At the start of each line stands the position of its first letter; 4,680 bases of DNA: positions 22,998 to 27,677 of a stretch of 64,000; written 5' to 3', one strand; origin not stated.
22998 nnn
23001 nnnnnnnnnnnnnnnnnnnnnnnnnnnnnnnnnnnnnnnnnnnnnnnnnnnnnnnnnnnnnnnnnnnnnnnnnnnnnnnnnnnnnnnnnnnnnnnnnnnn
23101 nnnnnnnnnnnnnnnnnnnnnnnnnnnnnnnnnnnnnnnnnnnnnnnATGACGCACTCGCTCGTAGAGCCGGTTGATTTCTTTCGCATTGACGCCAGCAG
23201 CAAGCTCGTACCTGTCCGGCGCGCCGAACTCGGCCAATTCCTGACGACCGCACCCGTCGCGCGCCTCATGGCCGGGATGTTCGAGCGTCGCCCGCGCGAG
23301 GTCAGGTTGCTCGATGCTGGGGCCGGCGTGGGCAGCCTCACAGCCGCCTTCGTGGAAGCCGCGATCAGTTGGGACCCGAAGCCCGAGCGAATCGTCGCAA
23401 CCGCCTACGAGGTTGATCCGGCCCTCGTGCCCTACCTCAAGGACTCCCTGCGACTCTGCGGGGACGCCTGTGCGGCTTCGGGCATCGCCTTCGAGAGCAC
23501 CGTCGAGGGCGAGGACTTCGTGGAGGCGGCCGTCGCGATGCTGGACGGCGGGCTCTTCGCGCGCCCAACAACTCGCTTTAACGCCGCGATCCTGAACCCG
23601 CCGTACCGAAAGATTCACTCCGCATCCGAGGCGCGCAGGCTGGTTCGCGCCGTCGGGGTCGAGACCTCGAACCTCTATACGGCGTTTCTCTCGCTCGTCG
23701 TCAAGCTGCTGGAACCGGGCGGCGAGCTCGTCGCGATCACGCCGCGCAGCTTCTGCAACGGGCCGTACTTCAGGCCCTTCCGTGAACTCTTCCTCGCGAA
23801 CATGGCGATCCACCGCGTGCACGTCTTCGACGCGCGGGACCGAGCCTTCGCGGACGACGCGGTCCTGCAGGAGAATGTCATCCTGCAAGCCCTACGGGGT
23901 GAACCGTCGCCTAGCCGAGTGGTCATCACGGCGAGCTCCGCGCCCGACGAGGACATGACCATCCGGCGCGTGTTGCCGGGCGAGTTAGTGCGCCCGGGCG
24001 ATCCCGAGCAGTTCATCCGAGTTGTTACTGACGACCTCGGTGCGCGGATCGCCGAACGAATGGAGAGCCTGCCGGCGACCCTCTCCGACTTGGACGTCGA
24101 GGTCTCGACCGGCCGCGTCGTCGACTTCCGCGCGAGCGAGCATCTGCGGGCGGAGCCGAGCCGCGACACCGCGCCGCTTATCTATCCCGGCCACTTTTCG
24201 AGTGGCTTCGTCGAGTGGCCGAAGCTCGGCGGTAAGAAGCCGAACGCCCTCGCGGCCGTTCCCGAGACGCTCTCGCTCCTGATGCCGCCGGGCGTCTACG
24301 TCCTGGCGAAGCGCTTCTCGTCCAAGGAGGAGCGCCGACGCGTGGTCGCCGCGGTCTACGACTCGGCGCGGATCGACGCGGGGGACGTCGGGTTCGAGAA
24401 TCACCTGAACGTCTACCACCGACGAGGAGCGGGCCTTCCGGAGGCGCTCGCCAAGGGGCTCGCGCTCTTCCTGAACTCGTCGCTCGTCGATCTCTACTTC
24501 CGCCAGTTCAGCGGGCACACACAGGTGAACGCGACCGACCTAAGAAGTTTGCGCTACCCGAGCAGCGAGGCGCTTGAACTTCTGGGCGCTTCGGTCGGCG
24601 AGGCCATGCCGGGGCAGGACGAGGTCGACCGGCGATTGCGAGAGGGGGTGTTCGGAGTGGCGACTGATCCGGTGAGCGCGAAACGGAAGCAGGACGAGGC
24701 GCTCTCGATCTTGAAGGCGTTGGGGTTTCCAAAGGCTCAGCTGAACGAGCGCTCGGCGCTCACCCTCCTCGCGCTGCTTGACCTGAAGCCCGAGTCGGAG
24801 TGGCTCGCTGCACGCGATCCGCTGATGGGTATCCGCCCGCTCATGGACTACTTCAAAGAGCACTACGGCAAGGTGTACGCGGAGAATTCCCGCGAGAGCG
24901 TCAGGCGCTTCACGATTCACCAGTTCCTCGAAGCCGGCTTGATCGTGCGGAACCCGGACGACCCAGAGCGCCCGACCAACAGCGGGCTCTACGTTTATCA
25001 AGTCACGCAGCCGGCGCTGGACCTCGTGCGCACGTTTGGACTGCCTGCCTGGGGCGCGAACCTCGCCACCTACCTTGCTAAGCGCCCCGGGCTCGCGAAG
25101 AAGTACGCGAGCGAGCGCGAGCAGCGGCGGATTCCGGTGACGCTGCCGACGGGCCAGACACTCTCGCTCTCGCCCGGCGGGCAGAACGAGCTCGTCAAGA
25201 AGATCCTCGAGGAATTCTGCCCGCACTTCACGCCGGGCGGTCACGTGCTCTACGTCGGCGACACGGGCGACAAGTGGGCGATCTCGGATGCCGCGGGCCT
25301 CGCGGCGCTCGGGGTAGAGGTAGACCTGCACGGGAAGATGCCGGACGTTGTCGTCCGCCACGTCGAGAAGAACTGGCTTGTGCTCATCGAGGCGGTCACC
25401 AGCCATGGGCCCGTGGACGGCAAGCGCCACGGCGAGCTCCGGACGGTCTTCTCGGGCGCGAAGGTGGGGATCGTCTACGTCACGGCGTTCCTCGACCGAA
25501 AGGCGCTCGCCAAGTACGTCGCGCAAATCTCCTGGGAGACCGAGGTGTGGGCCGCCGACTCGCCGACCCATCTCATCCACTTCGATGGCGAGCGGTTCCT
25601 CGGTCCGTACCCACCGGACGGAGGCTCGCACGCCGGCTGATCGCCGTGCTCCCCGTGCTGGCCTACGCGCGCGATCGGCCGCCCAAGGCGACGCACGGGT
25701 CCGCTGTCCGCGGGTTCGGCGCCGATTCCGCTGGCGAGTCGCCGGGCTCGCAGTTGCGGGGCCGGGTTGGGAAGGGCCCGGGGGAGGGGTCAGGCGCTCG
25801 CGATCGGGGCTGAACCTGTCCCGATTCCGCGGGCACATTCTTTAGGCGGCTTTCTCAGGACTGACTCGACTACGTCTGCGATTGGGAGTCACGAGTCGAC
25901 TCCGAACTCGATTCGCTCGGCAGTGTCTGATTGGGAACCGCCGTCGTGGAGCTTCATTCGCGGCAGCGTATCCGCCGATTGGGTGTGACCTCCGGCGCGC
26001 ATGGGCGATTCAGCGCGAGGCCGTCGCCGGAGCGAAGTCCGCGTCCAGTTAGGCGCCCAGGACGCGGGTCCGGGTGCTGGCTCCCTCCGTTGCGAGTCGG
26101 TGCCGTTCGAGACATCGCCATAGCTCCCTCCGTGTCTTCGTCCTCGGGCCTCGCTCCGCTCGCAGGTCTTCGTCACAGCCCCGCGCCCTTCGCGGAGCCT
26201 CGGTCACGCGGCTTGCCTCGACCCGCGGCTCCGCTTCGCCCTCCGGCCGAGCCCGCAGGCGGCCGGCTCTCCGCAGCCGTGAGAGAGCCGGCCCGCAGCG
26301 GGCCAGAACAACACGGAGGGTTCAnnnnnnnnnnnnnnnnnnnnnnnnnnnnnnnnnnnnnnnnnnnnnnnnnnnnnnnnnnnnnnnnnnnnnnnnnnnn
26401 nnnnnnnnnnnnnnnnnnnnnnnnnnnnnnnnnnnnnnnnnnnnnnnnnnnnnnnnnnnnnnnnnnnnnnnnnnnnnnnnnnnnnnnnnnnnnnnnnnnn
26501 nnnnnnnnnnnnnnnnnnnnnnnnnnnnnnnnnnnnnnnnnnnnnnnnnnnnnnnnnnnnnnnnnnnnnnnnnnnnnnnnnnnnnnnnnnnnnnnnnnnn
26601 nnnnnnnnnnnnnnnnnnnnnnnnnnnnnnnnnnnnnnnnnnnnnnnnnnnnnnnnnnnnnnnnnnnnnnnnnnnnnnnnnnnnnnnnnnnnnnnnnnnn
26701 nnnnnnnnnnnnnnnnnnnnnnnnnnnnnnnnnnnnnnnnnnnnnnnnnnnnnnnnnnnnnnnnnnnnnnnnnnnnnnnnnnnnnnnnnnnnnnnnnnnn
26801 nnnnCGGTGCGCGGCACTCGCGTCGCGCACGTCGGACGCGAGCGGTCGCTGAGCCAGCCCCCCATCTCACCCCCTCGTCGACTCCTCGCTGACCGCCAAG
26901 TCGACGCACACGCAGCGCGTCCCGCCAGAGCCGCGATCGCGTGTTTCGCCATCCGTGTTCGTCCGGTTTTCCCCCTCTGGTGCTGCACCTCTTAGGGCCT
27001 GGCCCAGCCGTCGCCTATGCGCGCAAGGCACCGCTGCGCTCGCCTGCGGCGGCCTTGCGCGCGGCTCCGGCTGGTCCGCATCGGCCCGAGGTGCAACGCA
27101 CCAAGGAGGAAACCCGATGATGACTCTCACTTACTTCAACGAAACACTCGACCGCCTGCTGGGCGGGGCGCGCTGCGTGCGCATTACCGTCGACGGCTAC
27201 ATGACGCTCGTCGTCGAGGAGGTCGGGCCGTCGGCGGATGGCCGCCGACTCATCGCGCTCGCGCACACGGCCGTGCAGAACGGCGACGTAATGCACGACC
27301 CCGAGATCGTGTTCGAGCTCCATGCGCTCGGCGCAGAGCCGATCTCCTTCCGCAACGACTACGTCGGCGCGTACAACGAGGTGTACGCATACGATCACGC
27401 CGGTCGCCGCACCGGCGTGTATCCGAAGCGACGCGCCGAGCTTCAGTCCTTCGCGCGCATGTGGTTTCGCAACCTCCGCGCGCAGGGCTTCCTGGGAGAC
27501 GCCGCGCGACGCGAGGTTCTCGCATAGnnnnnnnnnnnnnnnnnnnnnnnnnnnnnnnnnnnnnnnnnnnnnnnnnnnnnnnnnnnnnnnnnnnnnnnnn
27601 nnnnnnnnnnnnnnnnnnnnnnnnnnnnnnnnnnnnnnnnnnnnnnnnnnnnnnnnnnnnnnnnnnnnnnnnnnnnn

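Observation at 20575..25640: E2-only CBASS translationally coupled to a single-chain methylase/PstI-type nuclease: a four-gene composite defence operon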

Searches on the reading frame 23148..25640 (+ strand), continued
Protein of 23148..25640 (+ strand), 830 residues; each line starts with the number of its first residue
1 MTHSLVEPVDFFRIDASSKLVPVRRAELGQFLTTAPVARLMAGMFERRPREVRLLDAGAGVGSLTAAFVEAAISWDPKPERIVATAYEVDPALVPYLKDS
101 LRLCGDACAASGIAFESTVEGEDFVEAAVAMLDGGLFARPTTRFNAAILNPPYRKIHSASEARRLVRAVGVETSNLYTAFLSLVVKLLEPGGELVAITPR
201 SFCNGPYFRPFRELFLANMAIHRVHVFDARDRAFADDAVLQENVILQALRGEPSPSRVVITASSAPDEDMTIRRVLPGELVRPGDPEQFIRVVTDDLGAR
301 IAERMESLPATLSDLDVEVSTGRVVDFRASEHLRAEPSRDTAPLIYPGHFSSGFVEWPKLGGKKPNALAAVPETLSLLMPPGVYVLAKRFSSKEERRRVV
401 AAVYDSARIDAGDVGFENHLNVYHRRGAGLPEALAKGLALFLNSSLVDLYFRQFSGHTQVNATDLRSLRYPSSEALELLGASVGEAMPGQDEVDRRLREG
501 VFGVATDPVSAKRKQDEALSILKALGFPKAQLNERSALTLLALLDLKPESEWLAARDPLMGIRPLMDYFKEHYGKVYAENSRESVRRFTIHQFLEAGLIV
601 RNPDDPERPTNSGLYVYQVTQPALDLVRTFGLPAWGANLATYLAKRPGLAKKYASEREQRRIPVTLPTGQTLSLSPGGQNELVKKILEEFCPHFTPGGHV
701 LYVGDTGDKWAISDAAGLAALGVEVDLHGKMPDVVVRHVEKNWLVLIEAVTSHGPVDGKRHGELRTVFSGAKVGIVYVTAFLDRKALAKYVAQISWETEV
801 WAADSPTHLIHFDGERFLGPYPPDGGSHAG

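Call 64: find_encoding_contigs(protein=P0005, flank=6000, max_places=2)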
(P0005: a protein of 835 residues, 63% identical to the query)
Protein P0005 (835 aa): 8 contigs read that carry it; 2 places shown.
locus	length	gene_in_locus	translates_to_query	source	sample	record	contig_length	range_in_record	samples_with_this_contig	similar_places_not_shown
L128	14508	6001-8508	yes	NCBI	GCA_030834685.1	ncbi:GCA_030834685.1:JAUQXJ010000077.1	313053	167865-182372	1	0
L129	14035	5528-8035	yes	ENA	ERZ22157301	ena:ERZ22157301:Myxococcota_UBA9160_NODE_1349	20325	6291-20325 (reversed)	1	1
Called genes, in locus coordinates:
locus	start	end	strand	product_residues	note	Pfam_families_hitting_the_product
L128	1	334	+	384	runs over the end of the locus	PF18845:baeRF_family3, PF18848:baeRF_family6, PF18849:baeRF_family7, PF18851:baeRF_family8 (weak), PF18855:baeRF_family11 (weak)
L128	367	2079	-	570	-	-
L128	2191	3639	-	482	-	PF02518:HATPase_c (weak), PF13589:HATPase_c_3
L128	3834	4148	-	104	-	PF01909:NTP_transf_2, PF18765:Polbeta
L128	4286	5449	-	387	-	PF13173:AAA_14, PF13635:DUF4143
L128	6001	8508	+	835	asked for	PF07669:Eco57I, PF17728:BsuBI_PstI_RE_N, PF06616:BsuBI_PstI_RE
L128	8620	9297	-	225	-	PF02254:TrkA_N, PF02080:TrkA_C (weak)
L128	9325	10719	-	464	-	PF02386:TrkH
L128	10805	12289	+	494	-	PF14559:TPR_19 (faint)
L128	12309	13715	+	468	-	PF04773:FecR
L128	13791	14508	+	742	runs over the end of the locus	PF05226:CHASE2, PF00211:Guanylate_cyc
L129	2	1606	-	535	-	?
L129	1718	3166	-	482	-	PF02518:HATPase_c (weak), PF13589:HATPase_c_3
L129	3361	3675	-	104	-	PF01909:NTP_transf_2, PF18765:Polbeta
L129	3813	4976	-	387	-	PF13173:AAA_14, PF13635:DUF4143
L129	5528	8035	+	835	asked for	PF07669:Eco57I, PF17728:BsuBI_PstI_RE_N, PF06616:BsuBI_PstI_RE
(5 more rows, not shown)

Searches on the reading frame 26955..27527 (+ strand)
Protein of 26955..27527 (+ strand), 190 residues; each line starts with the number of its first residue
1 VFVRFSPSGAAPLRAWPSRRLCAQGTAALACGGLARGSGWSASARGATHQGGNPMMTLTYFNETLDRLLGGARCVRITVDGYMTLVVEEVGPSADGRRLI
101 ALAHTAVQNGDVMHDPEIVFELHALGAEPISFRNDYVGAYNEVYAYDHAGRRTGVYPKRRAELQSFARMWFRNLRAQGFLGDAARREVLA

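Call 46: search_protein_families(library=pfam, proteins=[window:26955-27527:+], max_evalue=0.001)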
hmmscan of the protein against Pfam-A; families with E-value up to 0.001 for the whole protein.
window:26955-27527:+ (190 aa): 1 family
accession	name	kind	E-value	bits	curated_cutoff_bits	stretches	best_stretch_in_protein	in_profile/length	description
PF21849.1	DUF6908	-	6.2e-32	110.5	27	1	73-180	17-123/123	Domain of unknown function (DUF6908)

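Call 62: search_protein_families(library=padloc, proteins=[window:26955-27527:+], max_evalue=0.01)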
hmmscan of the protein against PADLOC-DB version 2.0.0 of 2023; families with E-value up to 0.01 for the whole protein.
window:26955-27527:+ (190 aa): 0 families
